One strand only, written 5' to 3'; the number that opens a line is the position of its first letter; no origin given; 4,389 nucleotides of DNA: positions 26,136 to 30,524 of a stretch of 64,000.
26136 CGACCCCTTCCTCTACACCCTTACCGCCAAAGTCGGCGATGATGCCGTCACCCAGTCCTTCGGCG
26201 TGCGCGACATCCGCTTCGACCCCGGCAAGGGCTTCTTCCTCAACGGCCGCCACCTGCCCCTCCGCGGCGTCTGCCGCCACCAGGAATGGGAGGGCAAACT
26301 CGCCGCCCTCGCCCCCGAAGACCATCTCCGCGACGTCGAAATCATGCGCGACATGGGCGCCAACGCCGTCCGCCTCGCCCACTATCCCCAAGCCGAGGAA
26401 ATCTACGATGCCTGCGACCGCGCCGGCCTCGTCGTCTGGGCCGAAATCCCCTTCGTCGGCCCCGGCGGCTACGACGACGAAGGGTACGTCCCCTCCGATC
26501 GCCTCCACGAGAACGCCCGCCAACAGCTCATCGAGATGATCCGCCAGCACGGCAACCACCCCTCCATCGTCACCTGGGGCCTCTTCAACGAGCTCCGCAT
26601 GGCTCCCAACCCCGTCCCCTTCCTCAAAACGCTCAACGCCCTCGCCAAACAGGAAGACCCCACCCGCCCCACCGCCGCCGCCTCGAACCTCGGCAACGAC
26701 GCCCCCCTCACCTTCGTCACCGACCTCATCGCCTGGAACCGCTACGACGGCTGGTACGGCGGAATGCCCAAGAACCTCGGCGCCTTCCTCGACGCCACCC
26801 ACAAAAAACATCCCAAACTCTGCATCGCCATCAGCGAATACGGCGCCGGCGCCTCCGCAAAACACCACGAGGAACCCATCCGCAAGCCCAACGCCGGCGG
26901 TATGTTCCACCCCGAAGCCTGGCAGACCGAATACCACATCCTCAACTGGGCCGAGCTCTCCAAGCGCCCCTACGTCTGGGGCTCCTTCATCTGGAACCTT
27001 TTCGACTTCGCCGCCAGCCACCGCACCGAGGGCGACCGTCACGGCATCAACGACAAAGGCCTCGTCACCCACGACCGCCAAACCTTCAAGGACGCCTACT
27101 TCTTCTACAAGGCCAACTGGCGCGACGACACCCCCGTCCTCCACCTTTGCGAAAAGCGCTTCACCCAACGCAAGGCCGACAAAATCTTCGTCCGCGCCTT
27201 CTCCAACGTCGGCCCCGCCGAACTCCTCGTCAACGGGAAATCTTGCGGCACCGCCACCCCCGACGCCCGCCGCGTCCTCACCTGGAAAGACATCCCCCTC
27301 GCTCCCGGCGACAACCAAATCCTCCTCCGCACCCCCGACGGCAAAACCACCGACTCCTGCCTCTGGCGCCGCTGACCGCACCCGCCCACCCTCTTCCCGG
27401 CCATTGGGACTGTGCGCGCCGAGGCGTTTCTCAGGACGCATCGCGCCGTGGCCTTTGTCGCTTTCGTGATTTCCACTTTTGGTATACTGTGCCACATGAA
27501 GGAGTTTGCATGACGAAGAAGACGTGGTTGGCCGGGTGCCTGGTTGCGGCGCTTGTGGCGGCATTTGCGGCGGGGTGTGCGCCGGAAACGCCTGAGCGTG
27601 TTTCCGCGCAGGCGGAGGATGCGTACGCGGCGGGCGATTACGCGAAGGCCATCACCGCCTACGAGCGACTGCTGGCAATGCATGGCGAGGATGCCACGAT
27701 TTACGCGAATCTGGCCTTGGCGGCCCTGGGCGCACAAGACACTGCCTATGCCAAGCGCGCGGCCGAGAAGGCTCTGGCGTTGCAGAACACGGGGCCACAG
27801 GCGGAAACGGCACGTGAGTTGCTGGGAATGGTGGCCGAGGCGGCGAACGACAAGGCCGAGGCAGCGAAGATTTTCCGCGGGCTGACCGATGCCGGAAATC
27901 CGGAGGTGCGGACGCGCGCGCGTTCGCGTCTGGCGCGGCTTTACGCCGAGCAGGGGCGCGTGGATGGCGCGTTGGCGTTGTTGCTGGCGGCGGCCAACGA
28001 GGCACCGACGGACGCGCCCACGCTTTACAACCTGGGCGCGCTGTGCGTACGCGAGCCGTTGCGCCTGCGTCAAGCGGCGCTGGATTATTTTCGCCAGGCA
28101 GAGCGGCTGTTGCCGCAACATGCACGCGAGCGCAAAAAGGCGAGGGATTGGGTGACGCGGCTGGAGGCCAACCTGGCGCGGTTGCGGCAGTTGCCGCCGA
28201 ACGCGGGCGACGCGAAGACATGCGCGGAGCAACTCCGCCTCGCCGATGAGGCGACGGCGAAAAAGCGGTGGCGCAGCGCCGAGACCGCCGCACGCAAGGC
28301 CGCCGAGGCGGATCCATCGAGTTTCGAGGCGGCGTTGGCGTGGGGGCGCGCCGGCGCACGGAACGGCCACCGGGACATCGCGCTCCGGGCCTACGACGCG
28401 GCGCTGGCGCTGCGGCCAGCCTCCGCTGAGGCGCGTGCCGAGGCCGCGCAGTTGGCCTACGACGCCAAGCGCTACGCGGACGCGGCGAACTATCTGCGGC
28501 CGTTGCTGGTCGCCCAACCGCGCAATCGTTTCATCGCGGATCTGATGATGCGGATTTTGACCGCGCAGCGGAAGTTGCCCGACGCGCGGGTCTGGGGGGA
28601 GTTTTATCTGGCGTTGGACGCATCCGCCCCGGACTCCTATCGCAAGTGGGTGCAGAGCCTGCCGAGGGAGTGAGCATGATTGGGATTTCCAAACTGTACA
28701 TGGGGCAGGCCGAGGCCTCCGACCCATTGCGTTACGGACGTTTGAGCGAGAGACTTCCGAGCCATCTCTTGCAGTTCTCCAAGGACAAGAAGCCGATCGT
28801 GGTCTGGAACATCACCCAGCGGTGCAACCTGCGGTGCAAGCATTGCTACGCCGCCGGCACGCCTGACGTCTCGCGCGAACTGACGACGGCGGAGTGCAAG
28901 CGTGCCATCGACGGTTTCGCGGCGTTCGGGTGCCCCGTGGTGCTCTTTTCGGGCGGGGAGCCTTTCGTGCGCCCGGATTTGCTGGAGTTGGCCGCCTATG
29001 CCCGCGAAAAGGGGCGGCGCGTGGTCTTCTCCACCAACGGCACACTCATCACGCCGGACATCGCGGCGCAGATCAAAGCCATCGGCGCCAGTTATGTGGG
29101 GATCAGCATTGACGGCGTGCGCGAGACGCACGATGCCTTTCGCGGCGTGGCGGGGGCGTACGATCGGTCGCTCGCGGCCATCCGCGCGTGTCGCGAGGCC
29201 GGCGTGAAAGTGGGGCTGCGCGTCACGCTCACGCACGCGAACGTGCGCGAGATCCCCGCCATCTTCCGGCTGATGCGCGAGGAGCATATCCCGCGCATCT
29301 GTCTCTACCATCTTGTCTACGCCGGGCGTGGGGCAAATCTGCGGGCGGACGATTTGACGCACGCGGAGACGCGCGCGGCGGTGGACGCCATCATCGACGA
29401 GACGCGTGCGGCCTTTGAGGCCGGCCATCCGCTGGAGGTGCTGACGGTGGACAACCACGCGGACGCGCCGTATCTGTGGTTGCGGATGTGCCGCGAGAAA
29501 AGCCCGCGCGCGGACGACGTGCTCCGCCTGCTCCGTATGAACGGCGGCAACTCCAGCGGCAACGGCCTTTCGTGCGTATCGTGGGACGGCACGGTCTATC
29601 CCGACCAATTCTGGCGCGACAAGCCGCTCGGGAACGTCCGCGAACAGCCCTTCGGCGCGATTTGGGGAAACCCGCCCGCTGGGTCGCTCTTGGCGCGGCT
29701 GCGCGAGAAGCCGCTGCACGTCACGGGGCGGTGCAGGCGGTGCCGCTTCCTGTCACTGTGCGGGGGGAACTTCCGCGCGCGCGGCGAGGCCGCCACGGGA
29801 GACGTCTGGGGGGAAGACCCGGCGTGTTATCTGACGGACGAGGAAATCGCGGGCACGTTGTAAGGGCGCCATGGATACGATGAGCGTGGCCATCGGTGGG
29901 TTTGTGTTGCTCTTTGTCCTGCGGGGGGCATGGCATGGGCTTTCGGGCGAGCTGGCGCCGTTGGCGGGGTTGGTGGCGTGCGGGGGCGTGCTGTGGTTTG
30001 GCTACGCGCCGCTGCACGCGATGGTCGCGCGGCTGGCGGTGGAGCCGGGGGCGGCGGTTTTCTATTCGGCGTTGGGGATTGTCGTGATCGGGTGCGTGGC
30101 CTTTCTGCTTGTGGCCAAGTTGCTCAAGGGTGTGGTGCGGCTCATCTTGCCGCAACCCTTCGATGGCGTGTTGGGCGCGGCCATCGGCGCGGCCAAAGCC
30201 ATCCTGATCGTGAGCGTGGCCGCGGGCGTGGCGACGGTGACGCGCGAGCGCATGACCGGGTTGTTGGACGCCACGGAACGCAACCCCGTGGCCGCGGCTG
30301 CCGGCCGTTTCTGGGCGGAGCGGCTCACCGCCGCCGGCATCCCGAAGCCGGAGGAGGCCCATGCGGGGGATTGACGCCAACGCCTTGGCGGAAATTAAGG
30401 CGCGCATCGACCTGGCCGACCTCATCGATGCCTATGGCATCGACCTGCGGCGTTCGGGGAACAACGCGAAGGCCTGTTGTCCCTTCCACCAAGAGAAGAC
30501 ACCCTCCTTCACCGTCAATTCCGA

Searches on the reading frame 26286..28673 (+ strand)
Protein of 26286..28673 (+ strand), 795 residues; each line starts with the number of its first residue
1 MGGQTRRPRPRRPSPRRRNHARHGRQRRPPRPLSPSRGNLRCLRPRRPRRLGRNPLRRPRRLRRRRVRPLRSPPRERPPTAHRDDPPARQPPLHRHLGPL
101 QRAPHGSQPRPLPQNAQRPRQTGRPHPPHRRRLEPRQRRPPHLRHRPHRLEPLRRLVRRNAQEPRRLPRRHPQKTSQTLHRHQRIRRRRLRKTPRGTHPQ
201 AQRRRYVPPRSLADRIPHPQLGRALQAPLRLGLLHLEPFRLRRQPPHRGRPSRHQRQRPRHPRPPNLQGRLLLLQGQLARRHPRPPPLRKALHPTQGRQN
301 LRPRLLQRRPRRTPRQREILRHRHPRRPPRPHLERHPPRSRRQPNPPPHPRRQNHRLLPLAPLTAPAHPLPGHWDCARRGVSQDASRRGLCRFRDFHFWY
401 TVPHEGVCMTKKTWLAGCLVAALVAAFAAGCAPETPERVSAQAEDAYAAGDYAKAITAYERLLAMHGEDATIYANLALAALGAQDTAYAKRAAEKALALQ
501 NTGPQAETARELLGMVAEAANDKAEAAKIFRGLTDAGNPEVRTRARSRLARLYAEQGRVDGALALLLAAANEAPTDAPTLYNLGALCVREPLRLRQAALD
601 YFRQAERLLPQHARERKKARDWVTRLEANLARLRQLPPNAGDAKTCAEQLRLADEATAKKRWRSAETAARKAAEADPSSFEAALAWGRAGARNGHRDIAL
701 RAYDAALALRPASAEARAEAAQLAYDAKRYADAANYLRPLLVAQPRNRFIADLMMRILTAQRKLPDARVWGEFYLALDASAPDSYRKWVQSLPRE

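Call 59: search_protein_families(library=pfam, proteins=[window:26286-28673:+], max_evalue=0.00001)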
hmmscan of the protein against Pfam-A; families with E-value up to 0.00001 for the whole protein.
window:26286-28673:+ (795 aa): 6 families
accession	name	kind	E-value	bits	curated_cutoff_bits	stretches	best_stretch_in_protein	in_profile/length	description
PF13432.12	TPR_16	-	7.7e-14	52.3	32.7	0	441-486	2-47/65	Tetratricopeptide repeat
PF13428.12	TPR_14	-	9.8e-11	41.7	23.5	0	443-477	8-42/44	Tetratricopeptide repeat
PF14559.12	TPR_19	-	4.2e-09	37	25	0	519-585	3-66/68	Tetratricopeptide repeat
PF07719.23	TPR_2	-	2.3e-07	30.8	27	0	442-465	7-30/34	Tetratricopeptide repeat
PF13414.12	TPR_11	-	3e-07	30.5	26.8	0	447-479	5-37/42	TPR repeat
PF13371.12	TPR_9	-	1.3e-06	28.8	35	0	449-513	8-72/73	Tetratricopeptide repeat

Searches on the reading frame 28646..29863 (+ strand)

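Call 58: search_protein_families(library=pfam, proteins=[window:28646-29863:+], max_evalue=0.00001)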
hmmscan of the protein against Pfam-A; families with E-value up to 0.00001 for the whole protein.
window:28646-29863:+ (405 aa): 3 families
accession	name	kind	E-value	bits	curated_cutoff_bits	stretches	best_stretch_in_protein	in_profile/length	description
PF04055.27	Radical_SAM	-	8.6e-32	111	29.5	1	55-209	2-165/166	Radical SAM superfamily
PF13186.11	SPASM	-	2.9e-07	31.1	21.5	1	310-366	9-66/67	Iron-sulfur cluster-binding domain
PF13353.11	Fer4_12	-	5.6e-07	30.4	22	1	57-157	12-115/137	4Fe-4S single cluster domain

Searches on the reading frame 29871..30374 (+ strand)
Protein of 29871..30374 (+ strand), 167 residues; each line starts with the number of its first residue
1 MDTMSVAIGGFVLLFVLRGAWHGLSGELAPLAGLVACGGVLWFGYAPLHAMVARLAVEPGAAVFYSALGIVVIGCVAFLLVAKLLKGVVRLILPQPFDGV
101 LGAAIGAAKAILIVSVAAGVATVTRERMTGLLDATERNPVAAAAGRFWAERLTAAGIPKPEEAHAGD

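Call 58: search_protein_families(library=pfam, proteins=[window:29871-30374:+], max_evalue=0.00001)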
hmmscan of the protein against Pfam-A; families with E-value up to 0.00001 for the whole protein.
window:29871-30374:+ (167 aa): 1 family
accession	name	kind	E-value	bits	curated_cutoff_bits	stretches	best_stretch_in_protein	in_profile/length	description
PF02674.22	Colicin_V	-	3.1e-12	47.1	29.3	1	6-125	3-122/144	Colicin V production protein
